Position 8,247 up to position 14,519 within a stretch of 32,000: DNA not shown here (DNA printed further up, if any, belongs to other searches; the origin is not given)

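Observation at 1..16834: Tandem duplication of a three-gene cassette: secreted protein, Gly-rich repeat protein, giant anchored protein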

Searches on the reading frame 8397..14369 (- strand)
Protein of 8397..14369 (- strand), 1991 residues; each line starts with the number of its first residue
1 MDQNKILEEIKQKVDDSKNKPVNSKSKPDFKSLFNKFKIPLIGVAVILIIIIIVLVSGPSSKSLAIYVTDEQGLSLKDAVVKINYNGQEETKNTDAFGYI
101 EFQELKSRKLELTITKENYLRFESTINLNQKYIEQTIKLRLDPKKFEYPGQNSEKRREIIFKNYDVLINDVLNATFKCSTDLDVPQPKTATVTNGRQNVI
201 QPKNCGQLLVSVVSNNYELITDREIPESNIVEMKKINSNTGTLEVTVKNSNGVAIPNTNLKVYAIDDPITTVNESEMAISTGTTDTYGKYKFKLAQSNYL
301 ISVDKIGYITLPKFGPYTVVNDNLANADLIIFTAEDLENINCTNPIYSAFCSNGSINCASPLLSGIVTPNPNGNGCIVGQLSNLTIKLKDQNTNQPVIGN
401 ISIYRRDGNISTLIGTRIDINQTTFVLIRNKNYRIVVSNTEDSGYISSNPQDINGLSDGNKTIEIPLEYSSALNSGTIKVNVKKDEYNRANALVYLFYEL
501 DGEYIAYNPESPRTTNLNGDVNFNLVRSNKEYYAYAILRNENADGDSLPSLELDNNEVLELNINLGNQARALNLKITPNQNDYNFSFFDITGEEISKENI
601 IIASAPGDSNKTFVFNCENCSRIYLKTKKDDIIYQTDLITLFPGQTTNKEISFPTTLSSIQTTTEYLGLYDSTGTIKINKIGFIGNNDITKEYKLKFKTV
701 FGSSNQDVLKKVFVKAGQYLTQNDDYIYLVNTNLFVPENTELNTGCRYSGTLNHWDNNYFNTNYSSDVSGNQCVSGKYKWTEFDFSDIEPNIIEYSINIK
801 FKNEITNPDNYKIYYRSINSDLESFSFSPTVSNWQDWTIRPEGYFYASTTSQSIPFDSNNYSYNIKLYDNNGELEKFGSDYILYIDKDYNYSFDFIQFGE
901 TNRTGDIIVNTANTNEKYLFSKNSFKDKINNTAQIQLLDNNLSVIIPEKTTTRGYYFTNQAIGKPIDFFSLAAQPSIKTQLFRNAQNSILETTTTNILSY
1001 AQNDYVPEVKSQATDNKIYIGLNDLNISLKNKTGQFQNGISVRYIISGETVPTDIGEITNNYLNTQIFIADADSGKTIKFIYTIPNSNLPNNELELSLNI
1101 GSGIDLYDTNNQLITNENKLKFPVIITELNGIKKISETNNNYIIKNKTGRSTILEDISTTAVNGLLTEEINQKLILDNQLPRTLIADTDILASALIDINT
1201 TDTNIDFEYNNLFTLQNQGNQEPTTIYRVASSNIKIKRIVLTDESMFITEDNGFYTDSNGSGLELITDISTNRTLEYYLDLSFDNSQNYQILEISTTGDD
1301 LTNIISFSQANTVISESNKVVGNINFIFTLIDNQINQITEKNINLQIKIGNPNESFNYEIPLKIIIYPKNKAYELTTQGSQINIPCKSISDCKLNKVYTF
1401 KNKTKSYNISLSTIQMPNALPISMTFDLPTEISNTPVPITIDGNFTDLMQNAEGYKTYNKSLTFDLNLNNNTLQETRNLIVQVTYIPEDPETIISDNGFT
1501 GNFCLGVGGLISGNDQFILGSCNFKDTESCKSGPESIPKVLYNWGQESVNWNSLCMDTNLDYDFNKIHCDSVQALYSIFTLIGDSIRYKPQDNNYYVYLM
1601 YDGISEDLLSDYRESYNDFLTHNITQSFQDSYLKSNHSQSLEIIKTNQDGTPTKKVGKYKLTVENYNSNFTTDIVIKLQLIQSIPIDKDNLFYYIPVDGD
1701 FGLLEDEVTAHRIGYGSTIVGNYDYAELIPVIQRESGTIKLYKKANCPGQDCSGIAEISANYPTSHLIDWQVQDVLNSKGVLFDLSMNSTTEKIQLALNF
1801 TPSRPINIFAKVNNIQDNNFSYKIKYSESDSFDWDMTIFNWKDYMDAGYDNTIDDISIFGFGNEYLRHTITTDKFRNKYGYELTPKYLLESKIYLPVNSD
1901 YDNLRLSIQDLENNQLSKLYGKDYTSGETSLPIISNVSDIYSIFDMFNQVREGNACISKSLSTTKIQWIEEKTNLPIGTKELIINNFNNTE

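Call 7: search_protein_families(library=pfam, proteins=[window:8397-14369:-], max_evalue=0.1)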
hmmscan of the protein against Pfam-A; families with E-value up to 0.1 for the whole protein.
window:8397-14369:- (1991 aa): 5 families
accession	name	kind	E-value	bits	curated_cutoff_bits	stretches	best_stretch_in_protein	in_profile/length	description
PF13620.12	CarboxypepD_reg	-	2.8e-10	40.9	32.3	2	242-310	1-61/82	Carboxypeptidase regulatory-like domain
PF02369.22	Big_1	-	0.00084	19.8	34.9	0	238-297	16-69/93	Bacterial Ig-like domain (group 1)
PF17210.9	SdrD_B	-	0.015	15.9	29.7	0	270-305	30-66/112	SdrD B-like domain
PF08308.17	PEGA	-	0.027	14.8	20.8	0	105-143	32-69/71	PEGA domain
PF13715.12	CarbopepD_reg_2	-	0.083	13.4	32.2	0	80-141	16-76/88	CarboxypepD_reg-like domain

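Call 12: search_protein_families(library=ncbifam, proteins=[window:8397-14369:-], max_evalue=0.1)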
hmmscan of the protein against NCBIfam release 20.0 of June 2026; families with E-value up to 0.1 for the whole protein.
window:8397-14369:- (1991 aa): 0 families

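Call 41: find_related_loci(query=A2, collection=genome_contigs, flank=10000)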
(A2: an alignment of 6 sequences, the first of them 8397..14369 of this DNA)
Query A2 (1991 aa) in genome_contigs; peptide patterns used: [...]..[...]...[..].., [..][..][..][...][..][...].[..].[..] (x = any residue, [..] = any of these).
58 stretches matched a pattern; 9 encode a relative of the query (tblastn E <= 1e-3); 9 distinct loci.
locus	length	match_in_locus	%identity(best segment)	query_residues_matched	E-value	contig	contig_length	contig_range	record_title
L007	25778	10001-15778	56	60-1989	0e+0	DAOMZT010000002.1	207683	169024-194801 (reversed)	MAG TPA_asm: archaeon isolate AMR_MDS_3992 NODE_10_length_207683_cov_10.526726, whole genome shotgun sequence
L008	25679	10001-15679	31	55-1968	0e+0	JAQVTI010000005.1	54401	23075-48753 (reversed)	MAG: Candidatus ainarchaeum sp. isolate STF1_294 NODE_1100_length_54401_cov_5.186369_Sandtown_F1, whole genome shotgun s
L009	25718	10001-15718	29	56-1986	1e-168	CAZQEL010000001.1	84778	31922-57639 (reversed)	MAG TPA_asm: uncultured archaeon isolate SRP191223_co1_16 genome assembly, contig: NODE_115_length_84778_cov_7.059087, w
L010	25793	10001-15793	30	61-1986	4e-174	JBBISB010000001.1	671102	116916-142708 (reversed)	MAG: Candidatus Iainarchaeum archaeon isolate FAS170219_bin_363 NODE_1_length_671102_cov_21.388244, whole genome shotgun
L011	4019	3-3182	31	52-1082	2e-123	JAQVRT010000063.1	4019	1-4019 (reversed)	MAG: Candidatus ainarchaeum sp. isolate STF1_257 NODE_97350_length_4019_cov_5.633607_Sandtown_F1, whole genome shotgun s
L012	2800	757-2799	37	41-721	8e-119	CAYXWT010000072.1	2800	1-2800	MAG TPA_asm: uncultured archaeon isolate SRP191223_co1_94 genome assembly, contig: NODE_61267_length_2800_cov_17.985064,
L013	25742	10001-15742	29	56-1975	2e-168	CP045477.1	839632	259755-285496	MAG: Candidatus Forterrea multitransposorum CG_2015-17_Forterrea_25_41 chromosome, complete genome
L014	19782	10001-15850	30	54-1983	0e+0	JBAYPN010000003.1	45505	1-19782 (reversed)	MAG: archaeon isolate SO_2016_LW2_139 scaffold01269_LW138R_2016, whole genome shotgun sequence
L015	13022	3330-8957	29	63-1969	4e-175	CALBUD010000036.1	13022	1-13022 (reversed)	MAG TPA_asm: Candidatus Diapherotrites archaeon isolate SRR7299214_bin.7_CONCOCT_v1.1_MAG genome assembly, contig: ERZ78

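Call 47: search_protein_families(library=pfam, proteins=[L013:6568-6927:+, L008:5823-6797:+, L008:16678-22185:+], max_evalue=0.05)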
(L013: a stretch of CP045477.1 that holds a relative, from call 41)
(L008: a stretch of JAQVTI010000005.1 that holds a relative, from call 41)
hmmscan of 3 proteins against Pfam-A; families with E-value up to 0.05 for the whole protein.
L013:6568-6927:+ (120 aa): 0 families

L008:5823-6797:+ (325 aa): 0 families

L008:16678-22185:+ (1836 aa): 0 families

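Call 89: search_protein_families(library=phrogs, proteins=[window:8397-14369:-], max_evalue=0.01)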
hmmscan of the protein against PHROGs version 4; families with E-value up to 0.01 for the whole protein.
window:8397-14369:- (1991 aa): 0 families

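Call 106: search_solved_structures(query=A2, max_evalue=1)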
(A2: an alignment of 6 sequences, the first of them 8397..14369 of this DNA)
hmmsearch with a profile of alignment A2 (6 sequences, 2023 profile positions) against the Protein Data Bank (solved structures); distinct sequences matched with E-value up to 1: 0.
